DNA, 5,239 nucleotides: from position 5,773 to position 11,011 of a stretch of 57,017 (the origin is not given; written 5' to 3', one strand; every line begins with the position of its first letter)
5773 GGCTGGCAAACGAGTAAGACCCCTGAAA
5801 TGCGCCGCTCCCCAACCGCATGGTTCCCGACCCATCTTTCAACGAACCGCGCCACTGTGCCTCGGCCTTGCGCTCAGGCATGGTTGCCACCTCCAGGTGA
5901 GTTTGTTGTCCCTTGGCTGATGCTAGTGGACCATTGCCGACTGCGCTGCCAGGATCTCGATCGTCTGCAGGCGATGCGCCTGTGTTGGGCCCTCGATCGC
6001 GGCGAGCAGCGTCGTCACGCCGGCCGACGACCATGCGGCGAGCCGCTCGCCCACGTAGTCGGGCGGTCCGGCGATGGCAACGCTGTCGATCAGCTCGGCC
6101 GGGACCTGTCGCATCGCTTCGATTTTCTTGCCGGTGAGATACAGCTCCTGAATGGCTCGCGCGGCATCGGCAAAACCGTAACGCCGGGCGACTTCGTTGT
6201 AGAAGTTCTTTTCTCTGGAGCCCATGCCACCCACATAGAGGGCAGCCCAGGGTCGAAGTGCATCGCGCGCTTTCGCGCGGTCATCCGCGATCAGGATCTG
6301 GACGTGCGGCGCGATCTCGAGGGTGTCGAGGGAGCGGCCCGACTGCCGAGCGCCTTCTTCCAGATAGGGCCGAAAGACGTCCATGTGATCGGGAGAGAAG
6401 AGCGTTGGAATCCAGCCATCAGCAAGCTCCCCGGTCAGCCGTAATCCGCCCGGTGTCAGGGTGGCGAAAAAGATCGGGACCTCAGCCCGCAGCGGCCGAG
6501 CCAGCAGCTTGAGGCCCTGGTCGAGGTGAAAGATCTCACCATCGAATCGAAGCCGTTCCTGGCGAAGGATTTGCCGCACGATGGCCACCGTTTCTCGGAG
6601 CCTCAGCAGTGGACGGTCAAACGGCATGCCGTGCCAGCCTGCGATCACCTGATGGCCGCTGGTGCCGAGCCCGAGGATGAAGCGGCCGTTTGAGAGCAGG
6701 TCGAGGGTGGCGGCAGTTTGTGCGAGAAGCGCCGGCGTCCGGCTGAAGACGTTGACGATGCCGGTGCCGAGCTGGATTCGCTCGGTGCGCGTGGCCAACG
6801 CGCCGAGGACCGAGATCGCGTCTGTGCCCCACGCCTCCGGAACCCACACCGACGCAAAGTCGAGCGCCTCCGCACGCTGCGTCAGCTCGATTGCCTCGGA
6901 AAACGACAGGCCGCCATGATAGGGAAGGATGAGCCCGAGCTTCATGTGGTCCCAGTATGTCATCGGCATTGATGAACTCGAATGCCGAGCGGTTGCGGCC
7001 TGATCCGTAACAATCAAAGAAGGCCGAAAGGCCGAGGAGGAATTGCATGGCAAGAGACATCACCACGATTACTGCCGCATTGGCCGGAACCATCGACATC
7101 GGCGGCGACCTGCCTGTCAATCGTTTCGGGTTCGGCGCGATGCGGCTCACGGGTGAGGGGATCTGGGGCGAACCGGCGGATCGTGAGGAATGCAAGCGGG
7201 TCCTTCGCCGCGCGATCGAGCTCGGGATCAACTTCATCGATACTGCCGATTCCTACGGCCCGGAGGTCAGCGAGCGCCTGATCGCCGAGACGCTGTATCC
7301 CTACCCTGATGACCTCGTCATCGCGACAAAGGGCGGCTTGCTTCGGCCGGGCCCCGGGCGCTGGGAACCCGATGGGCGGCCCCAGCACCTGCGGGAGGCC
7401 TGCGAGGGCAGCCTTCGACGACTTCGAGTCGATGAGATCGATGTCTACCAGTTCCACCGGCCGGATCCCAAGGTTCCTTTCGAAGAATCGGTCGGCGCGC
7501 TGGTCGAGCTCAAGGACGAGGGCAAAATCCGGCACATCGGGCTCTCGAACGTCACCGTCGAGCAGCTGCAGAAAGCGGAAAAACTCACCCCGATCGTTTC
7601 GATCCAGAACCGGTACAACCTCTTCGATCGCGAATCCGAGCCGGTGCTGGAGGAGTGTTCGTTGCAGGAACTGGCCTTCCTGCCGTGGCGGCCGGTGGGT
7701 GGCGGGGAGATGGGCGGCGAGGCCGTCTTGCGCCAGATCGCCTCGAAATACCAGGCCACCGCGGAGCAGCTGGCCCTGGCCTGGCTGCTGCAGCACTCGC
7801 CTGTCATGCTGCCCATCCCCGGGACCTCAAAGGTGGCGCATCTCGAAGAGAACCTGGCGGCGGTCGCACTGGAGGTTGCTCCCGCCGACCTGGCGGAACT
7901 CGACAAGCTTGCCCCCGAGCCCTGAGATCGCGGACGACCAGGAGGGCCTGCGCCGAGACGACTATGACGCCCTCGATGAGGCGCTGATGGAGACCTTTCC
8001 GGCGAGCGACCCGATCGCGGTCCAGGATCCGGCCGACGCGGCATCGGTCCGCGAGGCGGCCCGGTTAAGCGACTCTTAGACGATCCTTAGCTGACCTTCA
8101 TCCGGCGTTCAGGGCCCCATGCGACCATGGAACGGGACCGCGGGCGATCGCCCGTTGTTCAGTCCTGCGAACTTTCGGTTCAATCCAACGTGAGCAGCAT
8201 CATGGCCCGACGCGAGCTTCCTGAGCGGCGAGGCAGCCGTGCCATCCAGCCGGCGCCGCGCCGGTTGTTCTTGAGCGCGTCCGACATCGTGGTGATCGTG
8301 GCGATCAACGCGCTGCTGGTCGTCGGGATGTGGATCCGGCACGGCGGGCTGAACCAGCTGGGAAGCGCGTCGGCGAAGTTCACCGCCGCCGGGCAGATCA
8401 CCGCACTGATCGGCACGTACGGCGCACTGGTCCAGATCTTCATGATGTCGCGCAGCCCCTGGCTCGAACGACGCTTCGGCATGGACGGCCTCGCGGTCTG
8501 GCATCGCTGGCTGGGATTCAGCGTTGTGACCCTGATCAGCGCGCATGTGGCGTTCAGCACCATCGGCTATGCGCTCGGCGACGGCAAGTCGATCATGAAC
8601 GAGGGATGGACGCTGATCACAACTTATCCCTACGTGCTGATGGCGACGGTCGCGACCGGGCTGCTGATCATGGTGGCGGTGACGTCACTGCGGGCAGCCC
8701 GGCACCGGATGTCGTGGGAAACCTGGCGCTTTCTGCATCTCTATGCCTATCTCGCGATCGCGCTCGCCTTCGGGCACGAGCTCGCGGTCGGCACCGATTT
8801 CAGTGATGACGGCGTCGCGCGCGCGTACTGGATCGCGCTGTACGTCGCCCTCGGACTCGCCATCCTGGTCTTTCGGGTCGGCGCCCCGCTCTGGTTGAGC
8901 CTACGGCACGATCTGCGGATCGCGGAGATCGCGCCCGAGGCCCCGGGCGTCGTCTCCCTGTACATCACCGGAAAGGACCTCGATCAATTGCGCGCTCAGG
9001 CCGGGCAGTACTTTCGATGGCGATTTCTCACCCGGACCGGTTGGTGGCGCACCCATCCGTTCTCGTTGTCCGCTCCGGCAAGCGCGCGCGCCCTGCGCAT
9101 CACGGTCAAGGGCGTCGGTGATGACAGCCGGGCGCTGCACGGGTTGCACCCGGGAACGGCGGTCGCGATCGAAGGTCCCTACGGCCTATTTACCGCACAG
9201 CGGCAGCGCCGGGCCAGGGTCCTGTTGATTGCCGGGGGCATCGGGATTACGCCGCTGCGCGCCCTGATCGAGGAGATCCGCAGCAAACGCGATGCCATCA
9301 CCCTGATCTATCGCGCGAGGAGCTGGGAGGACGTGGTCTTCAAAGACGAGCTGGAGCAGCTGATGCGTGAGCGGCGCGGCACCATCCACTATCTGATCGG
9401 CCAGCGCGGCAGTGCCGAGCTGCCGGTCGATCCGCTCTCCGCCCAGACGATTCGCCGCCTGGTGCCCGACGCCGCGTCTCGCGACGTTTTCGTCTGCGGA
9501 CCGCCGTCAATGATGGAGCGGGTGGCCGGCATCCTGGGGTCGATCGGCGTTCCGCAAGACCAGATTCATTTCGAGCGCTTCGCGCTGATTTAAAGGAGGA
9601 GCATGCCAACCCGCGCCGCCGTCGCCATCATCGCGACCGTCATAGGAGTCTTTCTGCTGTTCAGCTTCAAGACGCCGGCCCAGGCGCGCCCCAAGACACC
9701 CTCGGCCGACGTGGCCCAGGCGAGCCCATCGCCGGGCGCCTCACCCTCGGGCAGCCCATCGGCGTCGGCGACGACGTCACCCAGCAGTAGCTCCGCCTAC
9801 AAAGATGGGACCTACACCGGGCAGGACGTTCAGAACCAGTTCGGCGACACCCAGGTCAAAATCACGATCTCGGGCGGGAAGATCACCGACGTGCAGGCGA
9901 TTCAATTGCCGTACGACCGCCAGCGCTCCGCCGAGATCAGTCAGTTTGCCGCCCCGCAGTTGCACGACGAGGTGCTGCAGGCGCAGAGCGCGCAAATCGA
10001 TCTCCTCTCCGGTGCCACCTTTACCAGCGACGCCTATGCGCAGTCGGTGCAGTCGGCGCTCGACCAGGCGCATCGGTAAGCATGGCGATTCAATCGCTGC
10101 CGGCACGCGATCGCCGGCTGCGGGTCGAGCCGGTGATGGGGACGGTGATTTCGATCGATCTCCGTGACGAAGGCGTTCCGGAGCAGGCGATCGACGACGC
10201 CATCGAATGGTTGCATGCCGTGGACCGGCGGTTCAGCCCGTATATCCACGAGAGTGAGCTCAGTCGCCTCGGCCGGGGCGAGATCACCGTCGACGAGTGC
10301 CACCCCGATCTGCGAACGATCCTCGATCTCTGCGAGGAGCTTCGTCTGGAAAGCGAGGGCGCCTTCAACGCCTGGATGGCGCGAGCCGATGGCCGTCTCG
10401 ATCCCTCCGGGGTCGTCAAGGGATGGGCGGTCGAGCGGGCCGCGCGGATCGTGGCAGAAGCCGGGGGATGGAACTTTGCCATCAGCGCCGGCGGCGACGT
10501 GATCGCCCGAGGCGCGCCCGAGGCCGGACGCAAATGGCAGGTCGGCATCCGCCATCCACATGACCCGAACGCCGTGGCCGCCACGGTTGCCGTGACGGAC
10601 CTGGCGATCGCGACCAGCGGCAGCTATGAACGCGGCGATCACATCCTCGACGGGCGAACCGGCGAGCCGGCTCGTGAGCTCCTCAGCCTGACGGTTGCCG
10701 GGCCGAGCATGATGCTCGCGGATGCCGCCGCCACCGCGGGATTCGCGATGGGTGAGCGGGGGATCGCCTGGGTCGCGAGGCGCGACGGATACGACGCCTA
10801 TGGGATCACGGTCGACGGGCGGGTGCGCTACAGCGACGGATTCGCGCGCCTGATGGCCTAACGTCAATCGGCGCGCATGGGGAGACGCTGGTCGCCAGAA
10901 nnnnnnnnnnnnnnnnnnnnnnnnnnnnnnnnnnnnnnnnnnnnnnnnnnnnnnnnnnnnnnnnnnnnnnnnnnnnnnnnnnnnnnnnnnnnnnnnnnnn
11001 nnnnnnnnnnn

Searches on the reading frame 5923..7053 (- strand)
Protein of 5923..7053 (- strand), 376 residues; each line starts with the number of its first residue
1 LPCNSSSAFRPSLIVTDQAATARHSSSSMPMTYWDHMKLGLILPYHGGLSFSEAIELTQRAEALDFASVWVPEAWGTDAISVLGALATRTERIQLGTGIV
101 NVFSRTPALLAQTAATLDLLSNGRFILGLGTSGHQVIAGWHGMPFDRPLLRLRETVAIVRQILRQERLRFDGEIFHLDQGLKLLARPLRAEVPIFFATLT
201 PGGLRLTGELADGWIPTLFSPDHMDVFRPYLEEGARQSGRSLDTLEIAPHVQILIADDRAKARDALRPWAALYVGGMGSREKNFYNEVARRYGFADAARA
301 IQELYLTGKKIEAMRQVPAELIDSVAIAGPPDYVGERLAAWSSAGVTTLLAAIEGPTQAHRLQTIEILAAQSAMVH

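Call 11: search_protein_families(library=pfam, proteins=[window:5923-7053:-], max_evalue=0.001)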
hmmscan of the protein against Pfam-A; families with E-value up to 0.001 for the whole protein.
window:5923-7053:- (376 aa): 1 family
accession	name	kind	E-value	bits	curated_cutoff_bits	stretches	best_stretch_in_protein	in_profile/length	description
PF00296.26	Bac_luciferase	-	1.1e-84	284.9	27.9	1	41-347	5-313/314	Luciferase-like monooxygenase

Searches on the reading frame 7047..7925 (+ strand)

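Call 11: search_protein_families(library=pfam, proteins=[window:7047-7925:+], max_evalue=0.001)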
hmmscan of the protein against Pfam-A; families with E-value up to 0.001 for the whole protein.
window:7047-7925:+ (292 aa): 1 family
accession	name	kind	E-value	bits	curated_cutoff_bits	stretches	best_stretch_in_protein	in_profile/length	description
PF00248.27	Aldo_ket_red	-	8.1e-72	242.2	24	1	28-288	3-289/291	Aldo/keto reductase family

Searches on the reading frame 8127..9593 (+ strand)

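Call 11: search_protein_families(library=pfam, proteins=[window:8127-9593:+], max_evalue=0.001)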
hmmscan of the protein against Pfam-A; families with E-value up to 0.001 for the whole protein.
window:8127-9593:+ (488 aa): 4 families
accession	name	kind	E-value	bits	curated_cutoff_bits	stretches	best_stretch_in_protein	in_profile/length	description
PF01794.25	Ferric_reduct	-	5e-18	65.7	28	1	95-214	4-120/121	Ferric reductase like transmembrane component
PF00175.26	NAD_binding_1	-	1.5e-10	42.1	22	1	367-466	1-107/109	Oxidoreductase NAD-binding domain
PF08030.17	NAD_binding_6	-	3.5e-06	27.6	22.2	0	365-418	4-65/156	Ferric reductase NAD binding domain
PF08022.18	FAD_binding_8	-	7.9e-05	23.2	22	1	284-353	24-106/109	FAD-binding domain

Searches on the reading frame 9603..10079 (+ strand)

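Call 11: search_protein_families(library=pfam, proteins=[window:9603-10079:+], max_evalue=0.001)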
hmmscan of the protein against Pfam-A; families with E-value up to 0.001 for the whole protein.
window:9603-10079:+ (158 aa): 1 family
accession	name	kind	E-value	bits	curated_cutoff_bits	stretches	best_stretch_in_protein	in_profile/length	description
PF04205.19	FMN_bind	-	2.4e-09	38.1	22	1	81-154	4-77/77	FMN-binding domain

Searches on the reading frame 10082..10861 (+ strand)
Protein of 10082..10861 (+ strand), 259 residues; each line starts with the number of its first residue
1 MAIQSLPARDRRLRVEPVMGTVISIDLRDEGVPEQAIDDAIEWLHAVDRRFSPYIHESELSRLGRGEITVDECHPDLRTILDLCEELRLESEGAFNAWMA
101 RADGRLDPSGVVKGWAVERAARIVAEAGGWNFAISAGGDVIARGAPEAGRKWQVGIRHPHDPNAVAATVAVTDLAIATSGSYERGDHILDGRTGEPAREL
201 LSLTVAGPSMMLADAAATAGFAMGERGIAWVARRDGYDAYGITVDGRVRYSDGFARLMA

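Call 11: search_protein_families(library=pfam, proteins=[window:10082-10861:+], max_evalue=0.001)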
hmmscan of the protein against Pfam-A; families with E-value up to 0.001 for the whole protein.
window:10082-10861:+ (259 aa): 1 family
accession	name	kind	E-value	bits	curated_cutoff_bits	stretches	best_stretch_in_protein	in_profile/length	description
PF02424.20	ApbE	-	2.7e-45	155.4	25.6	2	104-240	124-265/266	ApbE family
